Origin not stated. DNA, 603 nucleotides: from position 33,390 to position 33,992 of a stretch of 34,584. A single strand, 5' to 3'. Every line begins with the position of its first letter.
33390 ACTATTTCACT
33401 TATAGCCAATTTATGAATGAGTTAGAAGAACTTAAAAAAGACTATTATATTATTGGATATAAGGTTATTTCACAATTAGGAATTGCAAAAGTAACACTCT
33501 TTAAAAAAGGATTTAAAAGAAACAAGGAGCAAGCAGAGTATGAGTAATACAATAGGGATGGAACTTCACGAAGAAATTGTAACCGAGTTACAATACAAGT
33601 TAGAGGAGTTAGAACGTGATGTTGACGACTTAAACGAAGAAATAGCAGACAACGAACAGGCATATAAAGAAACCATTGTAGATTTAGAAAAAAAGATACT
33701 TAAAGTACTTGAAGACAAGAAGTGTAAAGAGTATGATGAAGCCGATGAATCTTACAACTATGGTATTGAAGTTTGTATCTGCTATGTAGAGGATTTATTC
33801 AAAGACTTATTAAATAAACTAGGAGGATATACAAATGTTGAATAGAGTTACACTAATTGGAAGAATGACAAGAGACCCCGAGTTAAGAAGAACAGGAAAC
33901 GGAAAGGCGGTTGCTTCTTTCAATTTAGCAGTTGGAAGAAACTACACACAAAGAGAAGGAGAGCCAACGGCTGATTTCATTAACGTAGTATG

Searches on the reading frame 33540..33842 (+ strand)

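Call 16: search_protein_families(library=phrogs, proteins=[window:33540-33842:+], max_evalue=0.001)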
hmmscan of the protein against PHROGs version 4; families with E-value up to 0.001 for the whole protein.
window:33540-33842:+ (101 aa): 0 families

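Call 40: search_protein_families(library=pfam, proteins=[window:33540-33842:+], max_evalue=0.1)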
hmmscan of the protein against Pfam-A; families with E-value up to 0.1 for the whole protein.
window:33540-33842:+ (101 aa): 8 families
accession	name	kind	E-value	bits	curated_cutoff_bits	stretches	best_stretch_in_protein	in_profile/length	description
PF21773.2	ODAD1_CC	-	0.0057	16.2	27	1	14-70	193-248/287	ODAD1 central coiled coil region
PF12329.13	TMF_DNA_bd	-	0.011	16.1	35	1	10-44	31-65/74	TATA element modulatory factor 1 DNA binding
PF20667.3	Sec10_N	-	0.032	14.8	27.4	1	10-58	8-56/118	Exocyst complex component Sec10, N-terminal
PF12729.13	4HB_MCP_1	-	0.039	14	27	1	14-77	63-126/181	Four helix bundle sensory module for signal transduction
PF10552.14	ORF6C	-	0.044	14.2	22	1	9-68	4-63/114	ORF6C domain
PF16788.10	ATF7IP_BD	-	0.049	14.3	27.6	0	10-41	67-99/219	ATF-interacting protein binding domain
PF19121.6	DUF5805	-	0.089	13.6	28.5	0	46-67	11-32/67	Family of unknown function (DUF5805)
PF06825.17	HSBP1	-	0.1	12.9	28.6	0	15-38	23-46/51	Heat shock factor binding protein 1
